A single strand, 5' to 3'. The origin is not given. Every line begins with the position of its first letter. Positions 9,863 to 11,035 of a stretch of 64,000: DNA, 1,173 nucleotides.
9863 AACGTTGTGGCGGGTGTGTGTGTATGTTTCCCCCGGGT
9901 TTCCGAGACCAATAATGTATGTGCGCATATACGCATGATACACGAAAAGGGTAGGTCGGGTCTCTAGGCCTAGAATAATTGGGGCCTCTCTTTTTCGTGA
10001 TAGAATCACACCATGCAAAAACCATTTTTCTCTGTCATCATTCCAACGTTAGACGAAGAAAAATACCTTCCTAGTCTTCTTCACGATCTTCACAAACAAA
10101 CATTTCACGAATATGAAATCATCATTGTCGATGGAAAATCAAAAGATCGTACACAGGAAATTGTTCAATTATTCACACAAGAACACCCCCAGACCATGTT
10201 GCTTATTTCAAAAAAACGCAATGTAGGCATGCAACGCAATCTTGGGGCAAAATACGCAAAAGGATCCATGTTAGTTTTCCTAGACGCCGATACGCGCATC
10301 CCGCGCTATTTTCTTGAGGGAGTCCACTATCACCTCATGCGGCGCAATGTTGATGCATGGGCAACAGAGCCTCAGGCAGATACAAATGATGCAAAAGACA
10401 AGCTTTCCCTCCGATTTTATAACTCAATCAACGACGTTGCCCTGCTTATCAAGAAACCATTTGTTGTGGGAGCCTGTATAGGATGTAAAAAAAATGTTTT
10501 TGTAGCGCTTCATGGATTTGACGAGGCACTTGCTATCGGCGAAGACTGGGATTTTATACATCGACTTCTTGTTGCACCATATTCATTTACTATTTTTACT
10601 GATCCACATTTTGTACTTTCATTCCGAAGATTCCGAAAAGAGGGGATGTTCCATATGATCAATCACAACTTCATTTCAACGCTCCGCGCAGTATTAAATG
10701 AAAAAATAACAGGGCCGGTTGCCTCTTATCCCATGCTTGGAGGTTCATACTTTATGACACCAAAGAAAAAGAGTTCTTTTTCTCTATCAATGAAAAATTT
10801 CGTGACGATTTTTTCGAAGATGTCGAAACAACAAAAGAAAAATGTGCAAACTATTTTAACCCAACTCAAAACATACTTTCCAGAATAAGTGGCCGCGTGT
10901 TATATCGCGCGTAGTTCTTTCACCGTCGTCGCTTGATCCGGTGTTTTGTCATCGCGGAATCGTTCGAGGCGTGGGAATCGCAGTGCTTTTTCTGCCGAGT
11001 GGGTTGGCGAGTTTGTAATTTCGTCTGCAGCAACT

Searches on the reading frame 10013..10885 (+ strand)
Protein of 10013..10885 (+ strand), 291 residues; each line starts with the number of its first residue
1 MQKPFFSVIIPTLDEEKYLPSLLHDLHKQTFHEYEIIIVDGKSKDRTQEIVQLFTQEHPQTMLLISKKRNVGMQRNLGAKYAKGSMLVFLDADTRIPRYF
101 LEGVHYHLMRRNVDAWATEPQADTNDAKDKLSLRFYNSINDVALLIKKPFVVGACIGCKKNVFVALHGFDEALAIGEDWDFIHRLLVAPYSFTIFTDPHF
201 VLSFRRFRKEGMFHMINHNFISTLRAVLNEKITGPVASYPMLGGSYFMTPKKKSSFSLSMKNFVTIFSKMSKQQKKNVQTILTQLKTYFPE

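Call 16: find_encoding_contigs(protein=window:10013-10885:+, flank=10000, max_places=2)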
Protein window:10013-10885:+ (291 aa): 24 contigs read that carry it; 2 places shown.
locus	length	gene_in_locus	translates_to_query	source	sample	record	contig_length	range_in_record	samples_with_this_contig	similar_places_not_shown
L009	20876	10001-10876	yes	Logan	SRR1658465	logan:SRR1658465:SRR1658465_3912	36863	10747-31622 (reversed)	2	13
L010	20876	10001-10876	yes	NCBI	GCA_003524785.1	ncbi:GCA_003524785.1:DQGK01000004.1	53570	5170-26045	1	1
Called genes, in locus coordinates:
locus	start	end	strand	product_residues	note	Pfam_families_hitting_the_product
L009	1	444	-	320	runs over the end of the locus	PF14402:7TM_transglut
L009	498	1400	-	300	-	PF01323:DSBA (faint), PF13462:Thioredoxin_4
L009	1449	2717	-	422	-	PF02812:ELFV_dehydrog_N, PF00208:ELFV_dehydrog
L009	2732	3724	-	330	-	PF03486:HI0933_like (faint), PF07992:Pyr_redox_2, PF13738:Pyr_redox_3, PF00070:Pyr_redox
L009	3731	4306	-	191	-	PF00293:NUDIX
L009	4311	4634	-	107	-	PF00085:Thioredoxin, PF14595:Thioredoxin_9 (weak), PF13728:TraF, PF13098:Thioredoxin_2 (weak), PF13905:Thioredoxin_8 (faint)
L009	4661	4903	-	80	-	PF02583:Trns_repr_metal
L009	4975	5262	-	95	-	-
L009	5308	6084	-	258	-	PF11139:SfLAP, PF13386:DsbD_2 (weak)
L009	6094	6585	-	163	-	PF02643:DUF192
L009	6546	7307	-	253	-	PF01790:LGT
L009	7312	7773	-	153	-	-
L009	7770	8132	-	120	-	-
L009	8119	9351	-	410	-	PF07690:MFS_1 (weak)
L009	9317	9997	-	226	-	PF01195:Pept_tRNA_hydro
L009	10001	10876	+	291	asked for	PF00535:Glycos_transf_2, PF10111:Glyco_tranf_2_2, PF13506:Glyco_transf_21 (weak), PF13641:Glyco_tranf_2_3 (weak)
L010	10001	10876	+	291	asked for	PF00535:Glycos_transf_2, PF10111:Glyco_tranf_2_2, PF13506:Glyco_transf_21 (weak), PF13641:Glyco_tranf_2_3 (weak)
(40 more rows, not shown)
